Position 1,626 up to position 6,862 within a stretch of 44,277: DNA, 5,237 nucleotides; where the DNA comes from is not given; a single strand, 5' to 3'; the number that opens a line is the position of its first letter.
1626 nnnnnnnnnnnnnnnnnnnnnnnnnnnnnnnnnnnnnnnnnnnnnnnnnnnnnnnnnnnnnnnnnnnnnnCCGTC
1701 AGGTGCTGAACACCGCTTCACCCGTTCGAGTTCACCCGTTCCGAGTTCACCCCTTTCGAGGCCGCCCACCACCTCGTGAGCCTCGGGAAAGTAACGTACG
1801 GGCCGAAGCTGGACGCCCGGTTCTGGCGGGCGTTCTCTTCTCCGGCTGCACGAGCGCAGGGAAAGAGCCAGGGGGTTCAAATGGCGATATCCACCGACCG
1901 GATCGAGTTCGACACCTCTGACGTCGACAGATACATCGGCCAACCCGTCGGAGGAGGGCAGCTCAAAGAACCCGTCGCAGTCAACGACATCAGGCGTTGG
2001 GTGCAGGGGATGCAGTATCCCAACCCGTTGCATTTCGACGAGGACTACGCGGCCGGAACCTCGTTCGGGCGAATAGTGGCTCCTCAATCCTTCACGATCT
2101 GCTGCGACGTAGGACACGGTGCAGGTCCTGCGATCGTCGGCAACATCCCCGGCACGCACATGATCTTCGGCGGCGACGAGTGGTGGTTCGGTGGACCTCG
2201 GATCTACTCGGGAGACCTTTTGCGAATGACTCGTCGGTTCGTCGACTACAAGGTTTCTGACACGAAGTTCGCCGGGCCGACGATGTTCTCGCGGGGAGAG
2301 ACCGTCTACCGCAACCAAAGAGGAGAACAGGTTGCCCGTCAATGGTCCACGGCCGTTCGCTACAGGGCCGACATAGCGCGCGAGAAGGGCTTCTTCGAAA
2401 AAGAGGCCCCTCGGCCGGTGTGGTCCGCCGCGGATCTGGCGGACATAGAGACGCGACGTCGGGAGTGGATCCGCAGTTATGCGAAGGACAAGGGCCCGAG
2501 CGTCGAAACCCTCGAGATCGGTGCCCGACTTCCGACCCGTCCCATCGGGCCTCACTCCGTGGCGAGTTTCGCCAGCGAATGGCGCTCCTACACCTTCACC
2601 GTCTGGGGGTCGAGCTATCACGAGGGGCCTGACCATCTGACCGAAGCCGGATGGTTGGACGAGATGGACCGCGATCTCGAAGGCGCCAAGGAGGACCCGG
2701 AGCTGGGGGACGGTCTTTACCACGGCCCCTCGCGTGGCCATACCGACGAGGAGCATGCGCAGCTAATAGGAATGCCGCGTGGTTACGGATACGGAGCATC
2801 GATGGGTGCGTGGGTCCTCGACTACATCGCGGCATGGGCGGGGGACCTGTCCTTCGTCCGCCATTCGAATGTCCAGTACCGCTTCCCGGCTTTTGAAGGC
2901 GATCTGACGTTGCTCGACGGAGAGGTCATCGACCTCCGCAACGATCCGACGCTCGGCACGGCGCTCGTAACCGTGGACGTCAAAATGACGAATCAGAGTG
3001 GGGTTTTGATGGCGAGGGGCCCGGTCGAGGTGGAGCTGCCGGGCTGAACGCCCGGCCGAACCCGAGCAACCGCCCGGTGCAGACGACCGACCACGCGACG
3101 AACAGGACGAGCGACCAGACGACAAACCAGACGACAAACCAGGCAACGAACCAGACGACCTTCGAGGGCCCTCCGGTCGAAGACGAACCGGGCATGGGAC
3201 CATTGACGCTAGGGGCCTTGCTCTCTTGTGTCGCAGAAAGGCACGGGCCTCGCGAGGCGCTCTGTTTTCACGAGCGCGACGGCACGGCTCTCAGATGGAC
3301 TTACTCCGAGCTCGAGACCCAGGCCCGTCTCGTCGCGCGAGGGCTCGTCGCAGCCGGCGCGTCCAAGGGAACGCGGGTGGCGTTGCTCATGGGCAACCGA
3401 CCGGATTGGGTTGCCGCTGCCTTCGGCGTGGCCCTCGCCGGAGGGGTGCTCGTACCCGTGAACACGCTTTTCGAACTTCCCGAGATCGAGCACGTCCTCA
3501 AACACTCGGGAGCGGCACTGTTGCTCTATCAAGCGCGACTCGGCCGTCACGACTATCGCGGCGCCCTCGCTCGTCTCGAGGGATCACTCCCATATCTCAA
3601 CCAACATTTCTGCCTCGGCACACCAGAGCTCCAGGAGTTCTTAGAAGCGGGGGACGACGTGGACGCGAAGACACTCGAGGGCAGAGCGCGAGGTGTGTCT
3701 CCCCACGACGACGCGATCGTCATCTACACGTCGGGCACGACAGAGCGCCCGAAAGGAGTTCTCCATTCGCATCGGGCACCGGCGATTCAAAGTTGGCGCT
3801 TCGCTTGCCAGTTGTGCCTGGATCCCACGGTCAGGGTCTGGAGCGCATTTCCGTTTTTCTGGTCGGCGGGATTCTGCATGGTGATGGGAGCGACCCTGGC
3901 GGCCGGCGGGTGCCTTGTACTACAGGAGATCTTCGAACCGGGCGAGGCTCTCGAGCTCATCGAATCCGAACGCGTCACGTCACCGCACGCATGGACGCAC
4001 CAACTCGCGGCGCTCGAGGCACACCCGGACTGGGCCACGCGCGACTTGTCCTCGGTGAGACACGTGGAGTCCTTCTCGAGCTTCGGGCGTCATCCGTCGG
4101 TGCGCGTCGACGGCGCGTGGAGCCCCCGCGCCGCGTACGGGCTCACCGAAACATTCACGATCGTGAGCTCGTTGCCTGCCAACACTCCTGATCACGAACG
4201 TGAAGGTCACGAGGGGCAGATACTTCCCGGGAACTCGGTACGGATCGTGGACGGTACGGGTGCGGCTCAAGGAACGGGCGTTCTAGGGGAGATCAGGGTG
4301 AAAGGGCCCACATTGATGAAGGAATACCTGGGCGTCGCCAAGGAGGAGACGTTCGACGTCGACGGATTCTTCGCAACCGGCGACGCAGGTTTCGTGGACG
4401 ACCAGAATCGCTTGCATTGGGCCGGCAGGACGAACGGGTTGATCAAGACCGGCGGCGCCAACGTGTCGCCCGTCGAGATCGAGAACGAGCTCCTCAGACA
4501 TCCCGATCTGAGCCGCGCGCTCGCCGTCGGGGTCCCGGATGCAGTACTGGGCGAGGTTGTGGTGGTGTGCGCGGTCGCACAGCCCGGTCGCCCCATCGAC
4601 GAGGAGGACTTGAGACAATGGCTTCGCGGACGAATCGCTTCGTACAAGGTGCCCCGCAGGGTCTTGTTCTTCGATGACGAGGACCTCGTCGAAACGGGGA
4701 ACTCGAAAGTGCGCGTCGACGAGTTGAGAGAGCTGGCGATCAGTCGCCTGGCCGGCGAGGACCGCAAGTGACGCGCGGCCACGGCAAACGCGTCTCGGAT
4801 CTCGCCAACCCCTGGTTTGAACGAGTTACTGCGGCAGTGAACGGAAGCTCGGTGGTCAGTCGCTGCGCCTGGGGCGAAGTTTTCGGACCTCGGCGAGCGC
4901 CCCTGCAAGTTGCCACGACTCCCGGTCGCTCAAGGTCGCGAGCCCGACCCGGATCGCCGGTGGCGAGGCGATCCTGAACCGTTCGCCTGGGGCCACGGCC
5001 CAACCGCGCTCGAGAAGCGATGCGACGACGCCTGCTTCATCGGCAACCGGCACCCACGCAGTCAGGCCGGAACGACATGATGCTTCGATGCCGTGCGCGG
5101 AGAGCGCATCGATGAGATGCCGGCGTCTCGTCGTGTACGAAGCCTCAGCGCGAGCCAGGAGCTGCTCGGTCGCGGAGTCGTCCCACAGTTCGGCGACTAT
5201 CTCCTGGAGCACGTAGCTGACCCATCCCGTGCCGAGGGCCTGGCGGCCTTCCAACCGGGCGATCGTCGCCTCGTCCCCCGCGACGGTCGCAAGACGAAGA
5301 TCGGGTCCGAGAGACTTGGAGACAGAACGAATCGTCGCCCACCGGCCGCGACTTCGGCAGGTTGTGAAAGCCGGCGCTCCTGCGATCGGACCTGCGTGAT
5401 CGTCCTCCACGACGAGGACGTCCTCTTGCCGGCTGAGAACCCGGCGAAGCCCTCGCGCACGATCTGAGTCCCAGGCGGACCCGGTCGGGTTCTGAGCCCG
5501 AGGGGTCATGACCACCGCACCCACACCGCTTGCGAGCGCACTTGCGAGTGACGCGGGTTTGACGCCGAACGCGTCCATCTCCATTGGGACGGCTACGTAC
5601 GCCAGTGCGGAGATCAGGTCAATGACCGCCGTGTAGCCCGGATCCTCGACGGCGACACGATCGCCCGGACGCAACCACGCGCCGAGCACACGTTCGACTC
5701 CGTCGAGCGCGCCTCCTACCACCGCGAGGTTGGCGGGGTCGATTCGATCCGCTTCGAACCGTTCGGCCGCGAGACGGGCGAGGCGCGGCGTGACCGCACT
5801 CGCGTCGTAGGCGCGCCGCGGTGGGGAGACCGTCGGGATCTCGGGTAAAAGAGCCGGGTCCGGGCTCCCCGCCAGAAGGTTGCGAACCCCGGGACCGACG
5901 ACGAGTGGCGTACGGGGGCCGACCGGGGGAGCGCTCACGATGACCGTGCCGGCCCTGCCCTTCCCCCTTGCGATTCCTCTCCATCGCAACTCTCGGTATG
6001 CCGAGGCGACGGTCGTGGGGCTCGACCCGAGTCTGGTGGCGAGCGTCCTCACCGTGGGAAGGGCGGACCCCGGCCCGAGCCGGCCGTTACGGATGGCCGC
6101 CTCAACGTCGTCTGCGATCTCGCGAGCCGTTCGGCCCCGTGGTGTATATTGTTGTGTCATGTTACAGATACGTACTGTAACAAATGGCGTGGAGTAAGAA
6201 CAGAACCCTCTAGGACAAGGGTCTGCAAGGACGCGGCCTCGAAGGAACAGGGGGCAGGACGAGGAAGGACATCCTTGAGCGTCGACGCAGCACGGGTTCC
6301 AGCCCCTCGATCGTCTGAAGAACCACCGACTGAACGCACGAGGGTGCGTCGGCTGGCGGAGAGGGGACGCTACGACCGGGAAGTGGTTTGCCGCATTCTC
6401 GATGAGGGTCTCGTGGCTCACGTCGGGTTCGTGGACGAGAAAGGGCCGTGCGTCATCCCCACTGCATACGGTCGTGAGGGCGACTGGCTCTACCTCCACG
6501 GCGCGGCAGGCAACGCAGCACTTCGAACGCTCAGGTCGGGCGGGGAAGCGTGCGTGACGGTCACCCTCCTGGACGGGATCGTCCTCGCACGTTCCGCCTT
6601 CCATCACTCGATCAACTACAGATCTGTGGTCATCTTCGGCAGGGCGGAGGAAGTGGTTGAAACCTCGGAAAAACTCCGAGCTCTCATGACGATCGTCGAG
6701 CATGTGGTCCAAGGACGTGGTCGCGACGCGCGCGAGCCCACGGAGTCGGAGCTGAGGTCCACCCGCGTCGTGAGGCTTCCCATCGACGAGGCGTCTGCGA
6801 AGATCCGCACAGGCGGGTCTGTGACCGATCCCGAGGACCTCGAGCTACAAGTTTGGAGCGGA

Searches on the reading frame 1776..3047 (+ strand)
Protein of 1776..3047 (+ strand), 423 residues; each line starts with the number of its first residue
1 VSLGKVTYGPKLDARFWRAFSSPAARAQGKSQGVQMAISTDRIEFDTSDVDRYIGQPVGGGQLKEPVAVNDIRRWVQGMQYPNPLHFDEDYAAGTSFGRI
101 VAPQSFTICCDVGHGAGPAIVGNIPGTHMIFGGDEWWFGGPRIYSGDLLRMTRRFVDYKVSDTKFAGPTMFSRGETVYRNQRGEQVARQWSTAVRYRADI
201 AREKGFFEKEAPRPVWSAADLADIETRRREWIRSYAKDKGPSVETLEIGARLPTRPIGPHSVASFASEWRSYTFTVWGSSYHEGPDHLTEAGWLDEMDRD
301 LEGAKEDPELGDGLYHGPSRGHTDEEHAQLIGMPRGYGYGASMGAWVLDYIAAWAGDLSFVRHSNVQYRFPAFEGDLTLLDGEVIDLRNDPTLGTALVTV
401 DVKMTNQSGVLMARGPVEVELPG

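Call 11: search_protein_families(library=pfam, proteins=[window:1776-3047:+], max_evalue=0.001)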
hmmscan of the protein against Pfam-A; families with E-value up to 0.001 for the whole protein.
window:1776-3047:+ (423 aa): 1 family
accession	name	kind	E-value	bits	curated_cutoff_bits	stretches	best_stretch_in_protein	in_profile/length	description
PF13452.11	FAS1_DH_region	-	1.4e-24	87.1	22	1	54-188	3-131/132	FAS1-like, dehydratase domain region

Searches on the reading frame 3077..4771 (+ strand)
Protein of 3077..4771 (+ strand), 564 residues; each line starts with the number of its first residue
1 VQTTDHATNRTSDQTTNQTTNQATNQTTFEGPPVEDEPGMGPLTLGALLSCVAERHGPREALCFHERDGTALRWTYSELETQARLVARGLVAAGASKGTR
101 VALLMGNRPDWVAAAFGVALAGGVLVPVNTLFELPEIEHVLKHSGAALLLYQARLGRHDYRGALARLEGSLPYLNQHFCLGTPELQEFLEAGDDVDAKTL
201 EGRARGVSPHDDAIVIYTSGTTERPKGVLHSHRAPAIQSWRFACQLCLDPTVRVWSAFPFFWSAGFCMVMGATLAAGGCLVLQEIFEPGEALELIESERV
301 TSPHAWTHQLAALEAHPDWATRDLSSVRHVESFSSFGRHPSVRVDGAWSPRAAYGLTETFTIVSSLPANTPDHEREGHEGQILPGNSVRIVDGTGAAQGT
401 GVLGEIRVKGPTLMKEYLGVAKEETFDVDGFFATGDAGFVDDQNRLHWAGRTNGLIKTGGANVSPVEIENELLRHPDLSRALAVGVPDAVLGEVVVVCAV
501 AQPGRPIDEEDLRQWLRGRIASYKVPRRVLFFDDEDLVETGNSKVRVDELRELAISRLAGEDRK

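Call 11: search_protein_families(library=pfam, proteins=[window:3077-4771:+], max_evalue=0.001)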
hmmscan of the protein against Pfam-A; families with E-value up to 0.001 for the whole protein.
window:3077-4771:+ (564 aa): 2 families
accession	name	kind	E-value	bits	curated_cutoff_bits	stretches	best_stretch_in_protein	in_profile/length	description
PF00501.34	AMP-binding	-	9.4e-68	229.2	29.9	1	53-418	5-384/384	AMP-binding enzyme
PF13193.12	AMP-binding_C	-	1.8e-15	58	24.5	1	467-544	1-76/76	AMP-binding enzyme C-terminal domain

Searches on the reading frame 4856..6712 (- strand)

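Call 11: search_protein_families(library=pfam, proteins=[window:4856-6712:-], max_evalue=0.001)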
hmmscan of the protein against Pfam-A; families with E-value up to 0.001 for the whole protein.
window:4856-6712:- (618 aa): 2 families
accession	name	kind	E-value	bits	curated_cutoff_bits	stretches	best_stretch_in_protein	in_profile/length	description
PF00155.27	Aminotran_1_2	-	4e-21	76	19.7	1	306-605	42-360/361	Aminotransferase class I and II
PF00392.27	GntR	-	8e-13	48.3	27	1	196-258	2-64/64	Bacterial regulatory proteins, gntR family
